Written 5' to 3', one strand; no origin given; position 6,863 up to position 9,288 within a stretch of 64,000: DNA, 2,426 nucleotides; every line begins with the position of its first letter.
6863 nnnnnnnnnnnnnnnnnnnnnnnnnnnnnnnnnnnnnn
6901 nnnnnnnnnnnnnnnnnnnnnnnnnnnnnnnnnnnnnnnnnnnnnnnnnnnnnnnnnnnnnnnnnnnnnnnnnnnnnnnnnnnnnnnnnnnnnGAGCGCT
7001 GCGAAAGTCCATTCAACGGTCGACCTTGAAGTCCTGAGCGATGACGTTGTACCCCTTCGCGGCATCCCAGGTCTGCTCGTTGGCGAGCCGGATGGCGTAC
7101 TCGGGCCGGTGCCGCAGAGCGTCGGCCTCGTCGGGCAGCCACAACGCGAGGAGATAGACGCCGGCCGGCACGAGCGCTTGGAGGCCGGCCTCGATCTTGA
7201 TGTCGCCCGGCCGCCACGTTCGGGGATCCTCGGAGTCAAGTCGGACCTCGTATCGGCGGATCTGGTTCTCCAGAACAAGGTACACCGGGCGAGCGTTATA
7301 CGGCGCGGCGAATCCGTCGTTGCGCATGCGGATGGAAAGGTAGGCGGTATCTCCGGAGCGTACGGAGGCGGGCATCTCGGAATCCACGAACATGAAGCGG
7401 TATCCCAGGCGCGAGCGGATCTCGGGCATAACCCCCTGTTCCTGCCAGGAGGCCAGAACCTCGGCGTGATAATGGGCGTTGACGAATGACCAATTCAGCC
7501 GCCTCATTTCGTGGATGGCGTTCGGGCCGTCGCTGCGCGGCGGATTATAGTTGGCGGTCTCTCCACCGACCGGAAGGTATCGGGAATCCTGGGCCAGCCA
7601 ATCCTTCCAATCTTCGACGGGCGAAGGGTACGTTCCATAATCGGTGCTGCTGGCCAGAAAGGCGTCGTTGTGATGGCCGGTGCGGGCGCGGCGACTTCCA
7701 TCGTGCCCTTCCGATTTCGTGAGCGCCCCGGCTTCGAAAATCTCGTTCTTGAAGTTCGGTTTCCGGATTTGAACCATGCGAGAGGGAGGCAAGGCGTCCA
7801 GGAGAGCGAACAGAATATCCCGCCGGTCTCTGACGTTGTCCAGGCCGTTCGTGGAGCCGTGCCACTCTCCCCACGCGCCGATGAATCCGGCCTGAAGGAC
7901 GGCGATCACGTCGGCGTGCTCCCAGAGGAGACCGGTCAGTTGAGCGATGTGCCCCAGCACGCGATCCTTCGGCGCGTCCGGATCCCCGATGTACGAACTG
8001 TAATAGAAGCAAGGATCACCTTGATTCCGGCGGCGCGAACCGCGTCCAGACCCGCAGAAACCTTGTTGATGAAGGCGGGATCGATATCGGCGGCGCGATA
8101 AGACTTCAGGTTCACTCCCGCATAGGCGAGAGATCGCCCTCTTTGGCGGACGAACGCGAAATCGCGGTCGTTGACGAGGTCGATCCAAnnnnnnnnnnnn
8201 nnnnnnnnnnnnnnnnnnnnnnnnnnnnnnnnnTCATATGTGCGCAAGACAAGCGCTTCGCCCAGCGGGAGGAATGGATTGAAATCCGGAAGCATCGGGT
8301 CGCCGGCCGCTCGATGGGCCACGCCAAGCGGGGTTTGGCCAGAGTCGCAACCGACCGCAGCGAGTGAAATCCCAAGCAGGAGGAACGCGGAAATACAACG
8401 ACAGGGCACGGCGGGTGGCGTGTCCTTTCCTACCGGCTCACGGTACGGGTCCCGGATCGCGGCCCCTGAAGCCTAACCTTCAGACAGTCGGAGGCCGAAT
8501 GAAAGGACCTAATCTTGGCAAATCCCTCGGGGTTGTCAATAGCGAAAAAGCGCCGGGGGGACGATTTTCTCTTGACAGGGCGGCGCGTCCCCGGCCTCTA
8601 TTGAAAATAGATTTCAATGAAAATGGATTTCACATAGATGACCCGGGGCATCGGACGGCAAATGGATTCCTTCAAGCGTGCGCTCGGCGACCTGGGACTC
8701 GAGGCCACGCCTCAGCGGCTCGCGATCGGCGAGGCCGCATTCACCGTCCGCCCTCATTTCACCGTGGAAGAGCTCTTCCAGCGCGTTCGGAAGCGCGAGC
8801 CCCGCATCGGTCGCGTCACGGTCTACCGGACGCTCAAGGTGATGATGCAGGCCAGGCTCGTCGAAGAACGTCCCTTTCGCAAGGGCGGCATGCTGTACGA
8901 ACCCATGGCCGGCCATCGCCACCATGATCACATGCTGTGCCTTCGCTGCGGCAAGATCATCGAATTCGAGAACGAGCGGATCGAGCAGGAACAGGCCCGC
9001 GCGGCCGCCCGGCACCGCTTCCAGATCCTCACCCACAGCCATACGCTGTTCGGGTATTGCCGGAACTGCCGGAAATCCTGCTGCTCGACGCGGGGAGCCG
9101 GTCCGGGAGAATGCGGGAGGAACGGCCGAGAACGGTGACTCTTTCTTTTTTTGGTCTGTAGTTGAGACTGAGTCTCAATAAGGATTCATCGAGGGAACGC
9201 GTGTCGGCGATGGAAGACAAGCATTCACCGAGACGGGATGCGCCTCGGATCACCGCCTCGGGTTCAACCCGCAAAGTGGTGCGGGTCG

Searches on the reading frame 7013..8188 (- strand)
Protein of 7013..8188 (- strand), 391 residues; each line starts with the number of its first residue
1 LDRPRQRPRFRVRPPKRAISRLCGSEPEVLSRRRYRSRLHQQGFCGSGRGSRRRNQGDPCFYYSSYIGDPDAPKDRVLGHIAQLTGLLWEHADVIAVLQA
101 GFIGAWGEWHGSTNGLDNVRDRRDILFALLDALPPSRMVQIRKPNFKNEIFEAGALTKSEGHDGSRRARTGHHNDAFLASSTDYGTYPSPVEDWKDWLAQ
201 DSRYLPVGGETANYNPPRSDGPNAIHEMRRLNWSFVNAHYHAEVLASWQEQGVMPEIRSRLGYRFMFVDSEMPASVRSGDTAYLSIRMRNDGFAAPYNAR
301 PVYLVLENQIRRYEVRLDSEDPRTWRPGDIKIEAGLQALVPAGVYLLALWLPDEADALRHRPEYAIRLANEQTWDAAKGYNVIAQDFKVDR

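Call 84: search_protein_families(library=pfam, proteins=[window:7013-8188:-], max_evalue=0.0001)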
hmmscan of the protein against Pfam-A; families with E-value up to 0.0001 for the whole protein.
window:7013-8188:- (391 aa): 2 families
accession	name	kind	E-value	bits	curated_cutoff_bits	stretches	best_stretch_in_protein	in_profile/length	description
PF16116.10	DUF4832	-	7.1e-61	206.1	29.2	1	169-370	1-216/216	Domain of unknown function (DUF4832)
PF16173.10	DUF4874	-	5.1e-23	81.9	30.1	1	63-145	75-158/159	Domain of unknown function (DUF4874)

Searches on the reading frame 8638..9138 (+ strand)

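Call 84: search_protein_families(library=pfam, proteins=[window:8638-9138:+], max_evalue=0.0001)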
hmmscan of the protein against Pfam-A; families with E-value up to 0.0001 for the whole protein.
window:8638-9138:+ (166 aa): 1 family
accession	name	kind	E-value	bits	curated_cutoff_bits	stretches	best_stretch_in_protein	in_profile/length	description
PF01475.25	FUR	-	1e-29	103.6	23.1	1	20-135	3-118/121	Ferric uptake regulator family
